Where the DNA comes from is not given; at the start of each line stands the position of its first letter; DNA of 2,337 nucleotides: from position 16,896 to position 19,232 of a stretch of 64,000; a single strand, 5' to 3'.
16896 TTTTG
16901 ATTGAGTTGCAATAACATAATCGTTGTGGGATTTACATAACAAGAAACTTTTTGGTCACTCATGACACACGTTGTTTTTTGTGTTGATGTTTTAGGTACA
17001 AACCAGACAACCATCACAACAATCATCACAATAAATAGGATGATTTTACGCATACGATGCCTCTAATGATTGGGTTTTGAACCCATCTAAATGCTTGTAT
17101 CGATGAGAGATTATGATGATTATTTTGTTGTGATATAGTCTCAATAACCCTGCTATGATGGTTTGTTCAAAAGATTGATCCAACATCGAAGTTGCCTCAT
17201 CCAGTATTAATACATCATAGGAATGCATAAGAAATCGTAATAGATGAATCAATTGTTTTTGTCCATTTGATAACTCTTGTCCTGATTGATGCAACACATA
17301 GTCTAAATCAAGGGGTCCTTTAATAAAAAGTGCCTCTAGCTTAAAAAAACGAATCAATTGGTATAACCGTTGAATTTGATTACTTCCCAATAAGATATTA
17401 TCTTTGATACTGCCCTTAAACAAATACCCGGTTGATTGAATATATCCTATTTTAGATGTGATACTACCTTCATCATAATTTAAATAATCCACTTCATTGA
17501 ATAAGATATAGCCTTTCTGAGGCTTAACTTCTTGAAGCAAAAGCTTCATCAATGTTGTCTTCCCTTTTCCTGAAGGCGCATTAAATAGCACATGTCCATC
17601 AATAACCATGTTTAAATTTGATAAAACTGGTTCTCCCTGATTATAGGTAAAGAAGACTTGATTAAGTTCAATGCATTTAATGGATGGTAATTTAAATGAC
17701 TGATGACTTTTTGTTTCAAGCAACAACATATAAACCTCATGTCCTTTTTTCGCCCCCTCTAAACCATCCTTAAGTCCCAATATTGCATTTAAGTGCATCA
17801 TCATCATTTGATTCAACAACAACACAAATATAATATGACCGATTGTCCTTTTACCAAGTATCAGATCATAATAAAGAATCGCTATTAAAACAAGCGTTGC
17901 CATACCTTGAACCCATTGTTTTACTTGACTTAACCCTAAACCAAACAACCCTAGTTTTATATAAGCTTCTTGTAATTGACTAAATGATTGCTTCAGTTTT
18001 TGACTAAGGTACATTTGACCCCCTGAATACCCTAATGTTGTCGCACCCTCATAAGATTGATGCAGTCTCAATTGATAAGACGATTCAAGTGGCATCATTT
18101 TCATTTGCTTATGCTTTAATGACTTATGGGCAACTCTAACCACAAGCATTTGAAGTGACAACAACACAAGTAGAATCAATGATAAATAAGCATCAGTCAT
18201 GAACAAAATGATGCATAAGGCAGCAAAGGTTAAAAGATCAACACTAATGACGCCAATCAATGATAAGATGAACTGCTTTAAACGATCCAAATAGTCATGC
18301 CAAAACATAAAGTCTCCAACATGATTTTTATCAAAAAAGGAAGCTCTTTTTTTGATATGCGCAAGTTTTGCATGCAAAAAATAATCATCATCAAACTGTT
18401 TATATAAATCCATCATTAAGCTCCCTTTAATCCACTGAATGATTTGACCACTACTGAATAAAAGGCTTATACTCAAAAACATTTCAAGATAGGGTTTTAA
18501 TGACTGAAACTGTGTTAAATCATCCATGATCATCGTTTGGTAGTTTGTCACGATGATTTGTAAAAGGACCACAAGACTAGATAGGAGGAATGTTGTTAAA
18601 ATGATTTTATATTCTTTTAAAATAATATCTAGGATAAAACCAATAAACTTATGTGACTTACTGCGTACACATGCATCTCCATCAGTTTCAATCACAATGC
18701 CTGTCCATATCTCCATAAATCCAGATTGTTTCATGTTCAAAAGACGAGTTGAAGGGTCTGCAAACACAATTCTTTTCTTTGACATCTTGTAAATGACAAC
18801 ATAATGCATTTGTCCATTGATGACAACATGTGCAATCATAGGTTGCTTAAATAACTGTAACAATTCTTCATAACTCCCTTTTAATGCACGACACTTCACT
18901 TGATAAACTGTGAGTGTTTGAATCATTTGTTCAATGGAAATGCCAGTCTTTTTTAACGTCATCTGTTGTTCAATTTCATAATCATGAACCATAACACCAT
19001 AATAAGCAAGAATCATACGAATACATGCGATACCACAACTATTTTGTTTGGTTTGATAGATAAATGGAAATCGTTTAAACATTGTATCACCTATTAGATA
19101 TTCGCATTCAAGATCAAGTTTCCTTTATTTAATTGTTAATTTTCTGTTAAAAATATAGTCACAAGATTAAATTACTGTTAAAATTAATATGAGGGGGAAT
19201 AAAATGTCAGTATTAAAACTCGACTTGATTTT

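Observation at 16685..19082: Orphan peptidase-C39 ABC exporter coupled to a 122-aa mini-HlyD-like protein, with no cargo gene nearby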

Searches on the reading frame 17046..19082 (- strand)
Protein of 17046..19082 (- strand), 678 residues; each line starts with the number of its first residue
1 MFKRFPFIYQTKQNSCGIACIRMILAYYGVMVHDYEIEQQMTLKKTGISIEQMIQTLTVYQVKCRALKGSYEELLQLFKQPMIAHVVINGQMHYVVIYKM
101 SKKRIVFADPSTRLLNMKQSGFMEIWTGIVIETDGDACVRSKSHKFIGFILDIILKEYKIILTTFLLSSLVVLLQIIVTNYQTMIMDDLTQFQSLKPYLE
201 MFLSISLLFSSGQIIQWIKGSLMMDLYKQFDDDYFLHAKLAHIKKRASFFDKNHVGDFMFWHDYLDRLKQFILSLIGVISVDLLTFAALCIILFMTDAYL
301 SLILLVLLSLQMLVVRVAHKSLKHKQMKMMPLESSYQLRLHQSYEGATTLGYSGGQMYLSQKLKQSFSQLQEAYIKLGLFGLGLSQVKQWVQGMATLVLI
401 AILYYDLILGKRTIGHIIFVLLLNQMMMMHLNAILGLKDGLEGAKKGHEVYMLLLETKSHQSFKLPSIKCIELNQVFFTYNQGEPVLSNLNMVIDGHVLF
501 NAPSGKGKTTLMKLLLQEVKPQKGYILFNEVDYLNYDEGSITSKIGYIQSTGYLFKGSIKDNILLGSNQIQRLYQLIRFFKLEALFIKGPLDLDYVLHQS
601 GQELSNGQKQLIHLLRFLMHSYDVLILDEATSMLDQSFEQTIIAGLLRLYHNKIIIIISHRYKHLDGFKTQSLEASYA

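Call 3: search_protein_families(library=pfam, proteins=[window:17046-19082:-], max_evalue=1)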
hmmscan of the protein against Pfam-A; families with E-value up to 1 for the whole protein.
window:17046-19082:- (678 aa): 13 families
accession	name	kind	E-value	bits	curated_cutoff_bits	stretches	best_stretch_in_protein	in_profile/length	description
PF03412.21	Peptidase_C39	-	1.6e-31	109.4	22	1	5-133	2-128/133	Peptidase C39 family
PF00005.33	ABC_tran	-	1e-18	68.7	25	1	503-632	19-137/137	ABC transporter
PF00664.28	ABC_membrane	-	2.8e-09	37.5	28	1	164-428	4-272/274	ABC transporter transmembrane region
PF13529.12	Peptidase_C39_2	-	0.0001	23.4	24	1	5-51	3-51/143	Peptidase_C39 like family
PF02463.25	SMC_N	-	0.00038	20.4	40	1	44-666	93-203/220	RecF/RecN/SMC N terminal domain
PF21327.3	GspA_C39-like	-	0.00091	20.1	27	1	62-131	27-94/97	GspA, peptidase C39-like domain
PF09778.15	Guanylate_cyc_2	-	0.0045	16.8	28.1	1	7-42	3-39/212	Guanylylate cyclase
PF00270.35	DEAD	-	0.0067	16.6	26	1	611-655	105-153/167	DEAD/DEAH box helicase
PF13401.12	AAA_22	-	0.0085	16.8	27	1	496-641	6-99/130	AAA domain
PF00004.35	AAA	-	0.0087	16.9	21.2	1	498-651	1-93/131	ATPase family associated with various cellular activities (AAA)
PF02492.25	cobW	-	0.035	14.1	20.7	1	500-544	5-50/180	CobW/HypB/UreG, nucleotide-binding domain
PF23474.1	Acb1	-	0.098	12.8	27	0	62-127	5-67/144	Anti-CBASS protein Acb1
PF13086.12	AAA_11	-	0.14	12.3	27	0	138-190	173-223/257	AAA domain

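Call 4: search_protein_families(library=ncbifam, proteins=[window:17046-19082:-], max_evalue=1)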
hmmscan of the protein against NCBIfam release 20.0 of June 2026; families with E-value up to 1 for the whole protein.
window:17046-19082:- (678 aa): 160 families (the best 25 are shown)
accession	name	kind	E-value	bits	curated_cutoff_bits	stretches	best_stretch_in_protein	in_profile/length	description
NF045998.1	cleave_ABC_plasm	equivalog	6.2e-79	266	500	1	10-665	2-664/673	Mbov_0121 family peptidase domain-containing ABC transporter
TIGR01193.1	bacteriocin_ABC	subfamily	4.7e-61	207.2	523.85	1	10-662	1-669/708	peptide cleavage/export ABC transporter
TIGR03796.1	NHLM_micro_ABC1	equivalog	3.2e-55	187.6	853.3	1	5-662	2-672/710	NHLP family bacteriocin export ABC transporter peptidase/permease/ATPase subunit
TIGR03375.1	type_I_sec_LssB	subfamily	8e-53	179.8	693.1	1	19-665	5-665/696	type I secretion system permease/ATPase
TIGR01846.1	type_I_sec_HlyB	subfamily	2.5e-43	148.4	725.55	1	17-664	1-654/694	type I secretion system permease/ATPase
NF008364.0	PRK11160.1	equivalog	1.2e-37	129.8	630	1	266-669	128-542/575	heme ABC transporter ATP-binding protein/permease CydC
TIGR02203.1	MsbA_lipidA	equivalog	9.2e-37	126.8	602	1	244-662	100-529/572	lipid A export permease/ATP-binding protein MsbA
NF045513.1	HepA_fam_ABC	equivalog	3.5e-36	124.8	725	1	246-662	142-569/610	heterocyst formation ABC transporter subunit HepA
TIGR02857.1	CydD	equivalog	1.4e-35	123.3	435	1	462-666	314-521/529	thiol reductant ABC exporter subunit CydD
TIGR01842.1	type_I_sec_PrtD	subfamily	2.6e-33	115.4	510.15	1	160-665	7-517/544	type I secretion system permease/ATPase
TIGR02868.1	CydC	equivalog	5e-33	114.5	329.05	1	266-661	121-529/530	thiol reductant ABC exporter subunit CydC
TIGR03797.1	NHLM_micro_ABC2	equivalog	8.2e-33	113.8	709.4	1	152-661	128-644/686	NHLP bacteriocin export ABC transporter permease/ATPase subunit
TIGR02204.1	MsbA_rel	hypoth_equivalog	1.5e-29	103.1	780.4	1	171-662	32-535/576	ABC transporter, permease/ATP-binding protein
NF008381.0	PRK11176.1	equivalog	8.7e-29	100.3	867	1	168-663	42-540/582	lipid A ABC transporter ATP-binding protein/permease MsbA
NF010178.0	PRK13657.1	equivalog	5.3e-27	94.5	733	1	277-662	132-530/588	glucan ABC transporter ATP-binding protein/ permease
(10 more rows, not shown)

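Call 12: find_homologous_proteins(query=window:17046-19082:-, max_evalue=1e-20)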
Query window:17046-19082:- (678 aa): 22 proteins with E <= 1e-20 among 8000 candidates.
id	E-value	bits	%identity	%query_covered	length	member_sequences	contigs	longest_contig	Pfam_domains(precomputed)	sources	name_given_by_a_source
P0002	0.0e+0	1479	100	100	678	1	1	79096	PF00005.34,PF13529.14,PF03412.22,PF00664.29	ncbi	-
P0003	1.2e-34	138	23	97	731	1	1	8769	PF00005.34,PF03412.22,PF00664.29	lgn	-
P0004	3.1e-31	127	29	28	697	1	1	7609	PF00005.34,PF13529.14,PF03412.22,PF02463.26,PF00664.29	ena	-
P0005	9.7e-31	125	29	28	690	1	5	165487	PF00005.34,PF03412.22,PF02463.26,PF00664.29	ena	-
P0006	1.0e-30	125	29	28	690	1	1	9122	PF00005.34,PF03412.22,PF02463.26,PF00664.29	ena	-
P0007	2.1e-30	124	25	97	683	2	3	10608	PF00005.34,PF03412.22,PF00664.29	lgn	-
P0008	2.3e-30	124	29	28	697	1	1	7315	PF00005.34,PF13529.14,PF03412.22,PF02463.26,PF00664.29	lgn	-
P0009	2.6e-30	124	22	97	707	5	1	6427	PF00005.34,PF03412.22,PF00664.29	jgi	jgi:ATP-binding cassette, subfamily B, bacterial CvaB/MchF/RaxB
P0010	3.1e-30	124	30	28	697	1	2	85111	PF00005.34,PF13529.14,PF03412.22,PF02463.26,PF00664.29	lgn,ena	-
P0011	4.1e-30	123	31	28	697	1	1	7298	PF00005.34,PF13529.14,PF03412.22,PF02463.26,PF00664.29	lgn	-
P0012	3.5e-29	120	30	28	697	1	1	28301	PF00005.34,PF03412.22,PF02463.26,PF00664.29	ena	-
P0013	4.5e-29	120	30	28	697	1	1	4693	PF00005.34,PF03412.22,PF02463.26,PF00664.29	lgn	-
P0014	1.8e-28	118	32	31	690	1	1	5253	PF00005.34,PF03412.22,PF00664.29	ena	-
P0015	2.1e-28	118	32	31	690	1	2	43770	PF00005.34,PF03412.22,PF00664.29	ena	-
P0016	7.5e-28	116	31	29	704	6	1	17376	PF00005.34,PF03412.22,PF00664.29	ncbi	-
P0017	1.0e-27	116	31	29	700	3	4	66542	PF00005.34,PF03412.22,PF00664.29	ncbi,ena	-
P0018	2.6e-27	114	23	97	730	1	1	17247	PF00005.34,PF03412.22,PF02463.26,PF00664.29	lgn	-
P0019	8.8e-25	106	29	32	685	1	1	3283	PF00005.34,PF03412.22,PF00664.29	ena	-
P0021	2.0e-23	101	30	17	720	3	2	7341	PF00005.34,PF03412.22,PF02463.26,PF00664.29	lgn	-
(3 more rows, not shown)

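Call 13: find_encoding_contigs(protein=P0002, flank=3000, max_places=3)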
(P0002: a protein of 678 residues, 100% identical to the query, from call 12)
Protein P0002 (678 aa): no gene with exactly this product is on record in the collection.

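Call 14: find_related_loci(query=window:17046-19082:-, collection=genome_contigs, flank=6000)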
Query window:17046-19082:- (678 aa) in genome_contigs; peptide patterns used: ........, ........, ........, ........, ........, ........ (x = any residue, [..] = any of these).
69 stretches matched a pattern; 3 encode a relative of the query (tblastn E <= 1e-3); 3 distinct loci.
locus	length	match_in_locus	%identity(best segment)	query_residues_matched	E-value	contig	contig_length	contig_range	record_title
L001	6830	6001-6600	33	468-661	3e-21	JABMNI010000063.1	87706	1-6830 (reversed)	MAG: Ignavibacteria bacterium isolate bin.189 k141_5289902, whole genome shotgun sequence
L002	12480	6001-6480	27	498-660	2e-10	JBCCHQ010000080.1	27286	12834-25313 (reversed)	MAG: Planctomycetota bacterium isolate P01_B01_bin.70 k141_2064772_length_27286_cov_17.0000, whole genome shotgun sequen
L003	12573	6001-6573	23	467-662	2e-6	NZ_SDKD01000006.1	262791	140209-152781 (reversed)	Brevibacillus migulae strain CFH S0501 Scaffold6, whole genome shotgun sequence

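Call 17: search_solved_structures(query=window:17046-19082:-, max_evalue=1e-10, show_alignments=2)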
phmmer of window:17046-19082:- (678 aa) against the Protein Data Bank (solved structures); distinct sequences matched with E-value up to 1e-10: 267 (the best 60 are shown).
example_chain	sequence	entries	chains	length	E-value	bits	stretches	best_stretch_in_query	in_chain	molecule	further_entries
4ry2_A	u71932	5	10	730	1.1e-62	216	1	3-663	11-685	ABC-type bacteriocin transporter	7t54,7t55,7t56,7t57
8vp3_A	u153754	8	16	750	1.3e-62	215.9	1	3-663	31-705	ABC-type bacteriocin transporter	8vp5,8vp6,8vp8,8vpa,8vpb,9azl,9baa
4s0f_A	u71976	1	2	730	3.4e-62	214.4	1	3-663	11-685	ABC-type bacteriocin transporter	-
6v9z_A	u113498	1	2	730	2.2e-61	211.8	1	3-663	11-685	ABC-type bacteriocin transporter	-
8vp9_A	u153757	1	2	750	1.8e-59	205.4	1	3-663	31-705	ABC-type bacteriocin transporter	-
8hf7_A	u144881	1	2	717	3.9e-44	154.8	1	9-662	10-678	Competence factor transporting ATP-binding protein/permease ComA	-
8hf4_A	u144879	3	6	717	7e-44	153.9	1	9-662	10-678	Transport/processing ATP-binding protein ComA | Competence factor transporting ATP-binding protein/permease ComA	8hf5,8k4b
8hf6_A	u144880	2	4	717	2.1e-43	152.4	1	9-662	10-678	Competence factor transporting ATP-binding protein/permease ComA | Transport/processing ATP-binding protein ComA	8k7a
8vow_A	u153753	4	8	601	1.4e-42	149.6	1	138-663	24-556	ABC-type bacteriocin transporter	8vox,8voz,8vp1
7niu_A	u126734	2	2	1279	9.6e-35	123.7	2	244-663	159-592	Isoform 2 of Phosphatidylcholine translocator ABCB4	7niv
4f4c_A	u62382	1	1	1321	9.9e-35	123.7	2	240-663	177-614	Multidrug resistance protein pgp-1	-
9oe1_A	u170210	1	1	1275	1.2e-34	123.4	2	243-663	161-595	ATP-binding cassette, sub-family B (MDR/TAP), member 4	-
9ody_A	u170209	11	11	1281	1.3e-34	123.4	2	243-663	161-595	ATP-binding cassette, sub-family B (MDR/TAP), member 4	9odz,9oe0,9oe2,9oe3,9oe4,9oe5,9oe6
7dv5_U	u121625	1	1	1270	4.8e-34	121.4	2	455-663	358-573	Bile salt export pump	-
36cg_U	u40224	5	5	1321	5.4e-34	121.3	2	455-663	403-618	Bile salt export pump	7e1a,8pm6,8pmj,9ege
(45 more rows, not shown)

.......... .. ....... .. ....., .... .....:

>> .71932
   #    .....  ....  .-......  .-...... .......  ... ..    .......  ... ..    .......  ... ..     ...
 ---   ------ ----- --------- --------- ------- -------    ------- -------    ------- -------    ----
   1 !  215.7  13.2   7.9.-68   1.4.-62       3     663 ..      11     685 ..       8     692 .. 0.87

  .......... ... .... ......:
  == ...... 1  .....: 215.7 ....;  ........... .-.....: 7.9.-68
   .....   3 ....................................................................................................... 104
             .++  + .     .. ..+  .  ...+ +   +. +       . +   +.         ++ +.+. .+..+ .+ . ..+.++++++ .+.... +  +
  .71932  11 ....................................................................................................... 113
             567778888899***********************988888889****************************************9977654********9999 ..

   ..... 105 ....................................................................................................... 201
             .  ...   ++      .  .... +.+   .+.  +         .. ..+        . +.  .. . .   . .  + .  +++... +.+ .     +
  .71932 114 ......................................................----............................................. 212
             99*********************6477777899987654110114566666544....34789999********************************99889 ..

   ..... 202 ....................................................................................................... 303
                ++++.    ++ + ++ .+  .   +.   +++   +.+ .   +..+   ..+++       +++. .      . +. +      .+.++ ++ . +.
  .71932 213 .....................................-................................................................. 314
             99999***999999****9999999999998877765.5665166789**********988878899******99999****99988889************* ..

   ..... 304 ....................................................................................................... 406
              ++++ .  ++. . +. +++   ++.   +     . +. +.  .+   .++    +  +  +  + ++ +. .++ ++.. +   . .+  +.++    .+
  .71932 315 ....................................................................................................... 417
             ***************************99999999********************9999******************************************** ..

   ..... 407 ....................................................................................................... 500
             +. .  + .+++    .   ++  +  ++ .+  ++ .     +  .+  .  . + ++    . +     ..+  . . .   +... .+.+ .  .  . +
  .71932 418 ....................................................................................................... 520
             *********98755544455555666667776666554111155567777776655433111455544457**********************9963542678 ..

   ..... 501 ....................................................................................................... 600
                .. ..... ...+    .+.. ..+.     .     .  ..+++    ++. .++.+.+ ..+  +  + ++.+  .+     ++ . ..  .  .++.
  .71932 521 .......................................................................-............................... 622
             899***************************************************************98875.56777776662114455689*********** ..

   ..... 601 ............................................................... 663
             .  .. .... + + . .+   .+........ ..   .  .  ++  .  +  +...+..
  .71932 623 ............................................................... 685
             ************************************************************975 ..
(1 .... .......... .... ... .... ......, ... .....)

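Call 29: find_encoding_contigs(protein=P0017, flank=5000, max_places=2)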
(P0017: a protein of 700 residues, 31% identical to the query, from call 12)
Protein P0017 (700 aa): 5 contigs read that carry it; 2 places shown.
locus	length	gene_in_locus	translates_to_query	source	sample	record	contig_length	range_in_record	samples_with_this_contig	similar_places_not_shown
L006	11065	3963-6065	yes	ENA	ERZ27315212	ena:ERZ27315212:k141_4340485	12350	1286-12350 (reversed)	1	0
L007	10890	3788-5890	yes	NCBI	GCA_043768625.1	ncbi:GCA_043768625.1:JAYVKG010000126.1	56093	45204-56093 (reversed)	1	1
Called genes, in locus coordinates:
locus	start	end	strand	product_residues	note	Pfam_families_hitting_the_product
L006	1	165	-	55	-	?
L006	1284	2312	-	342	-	PF00034:Cytochrom_C (faint), PF13442:Cytochrome_CBB3 (weak)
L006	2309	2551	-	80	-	-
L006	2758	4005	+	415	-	PF25919:BSH_CusB (faint), PF00364:Biotin_lipoyl (faint), PF25917:BSH_RND, PF25973:BSH_CzcB (faint), PF25984:BSH_YknX (weak), PF26002:Beta-barrel_AprE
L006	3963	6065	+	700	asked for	PF03412:Peptidase_C39, PF00664:ABC_membrane, PF00005:ABC_tran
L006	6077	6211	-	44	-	-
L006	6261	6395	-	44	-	-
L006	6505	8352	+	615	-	PF13424:TPR_12 (faint), PF00515:TPR_1 (faint), PF07719:TPR_2 (faint), PF13428:TPR_14 (faint), PF13176:TPR_7 (faint), PF13181:TPR_8 (faint), PF01966:HD, PF13487:HD_5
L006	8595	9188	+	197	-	PF00121:TIM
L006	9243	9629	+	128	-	PF03840:SecG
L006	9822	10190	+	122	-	PF00507:Oxidored_q4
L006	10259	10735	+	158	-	PF01058:Oxidored_q6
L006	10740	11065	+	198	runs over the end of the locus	PF00329:Complex1_30kDa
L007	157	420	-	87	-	-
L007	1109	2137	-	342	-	PF00034:Cytochrom_C (faint), PF13442:Cytochrome_CBB3 (weak)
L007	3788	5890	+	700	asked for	PF03412:Peptidase_C39, PF00664:ABC_membrane, PF00005:ABC_tran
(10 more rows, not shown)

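Call 30: find_encoding_contigs(protein=P0005, flank=5000, max_places=2)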
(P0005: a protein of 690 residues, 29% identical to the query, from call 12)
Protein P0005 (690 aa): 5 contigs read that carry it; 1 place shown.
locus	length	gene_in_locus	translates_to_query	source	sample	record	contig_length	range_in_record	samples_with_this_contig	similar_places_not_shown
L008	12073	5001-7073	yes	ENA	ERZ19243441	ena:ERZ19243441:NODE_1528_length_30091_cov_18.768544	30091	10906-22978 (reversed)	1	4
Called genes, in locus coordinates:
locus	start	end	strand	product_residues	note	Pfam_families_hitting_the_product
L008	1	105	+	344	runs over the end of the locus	-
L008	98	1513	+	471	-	-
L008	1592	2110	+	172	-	PF12685:SpoIIIAH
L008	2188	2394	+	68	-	PF08281:Sigma70_r4_2, PF00196:GerE, PF04545:Sigma70_r4, PF13384:HTH_23 (weak), PF08280:HTH_Mga (weak), PF08279:HTH_11 (weak), PF04967:HTH_10 (weak)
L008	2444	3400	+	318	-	PF10646:Germane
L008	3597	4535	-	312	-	PF00781:DAGK_cat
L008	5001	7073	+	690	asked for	PF03412:Peptidase_C39, PF00664:ABC_membrane, PF02463:SMC_N, PF00005:ABC_tran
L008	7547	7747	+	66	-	PF01165:Ribosomal_S21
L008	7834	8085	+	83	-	PF07873:YabP (weak)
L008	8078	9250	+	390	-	PF06898:YqfD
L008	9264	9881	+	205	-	PF04892:VanZ-LLP1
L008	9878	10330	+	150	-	PF02130:YbeY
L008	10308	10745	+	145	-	PF01219:DAGK_prokar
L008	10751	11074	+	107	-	PF01219:DAGK_prokar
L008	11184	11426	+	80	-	PF06135:IreB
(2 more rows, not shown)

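Call 31: find_encoding_contigs(protein=P0007, flank=5000, max_places=2)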
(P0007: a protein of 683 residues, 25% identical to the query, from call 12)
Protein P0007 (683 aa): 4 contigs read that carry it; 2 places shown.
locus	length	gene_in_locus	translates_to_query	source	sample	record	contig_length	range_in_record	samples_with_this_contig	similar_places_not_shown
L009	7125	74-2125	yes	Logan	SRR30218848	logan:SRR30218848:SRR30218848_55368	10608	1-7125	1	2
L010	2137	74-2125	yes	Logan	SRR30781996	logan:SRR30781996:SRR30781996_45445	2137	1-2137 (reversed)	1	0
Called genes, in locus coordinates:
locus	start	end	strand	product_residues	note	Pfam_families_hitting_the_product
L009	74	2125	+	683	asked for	PF03412:Peptidase_C39, PF00664:ABC_membrane, PF00005:ABC_tran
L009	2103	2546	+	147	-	-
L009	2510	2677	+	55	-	-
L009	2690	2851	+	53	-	-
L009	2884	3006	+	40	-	-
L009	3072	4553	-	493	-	PF09479:Flg_new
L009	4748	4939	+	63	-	PF01165:Ribosomal_S21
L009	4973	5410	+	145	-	PF09424:YqeY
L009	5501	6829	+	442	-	PF21799:MurD-like_N, PF08245:Mur_ligase_M, PF02875:Mur_ligase_C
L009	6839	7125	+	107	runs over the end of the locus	-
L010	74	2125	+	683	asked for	PF03412:Peptidase_C39, PF00664:ABC_membrane, PF00005:ABC_tran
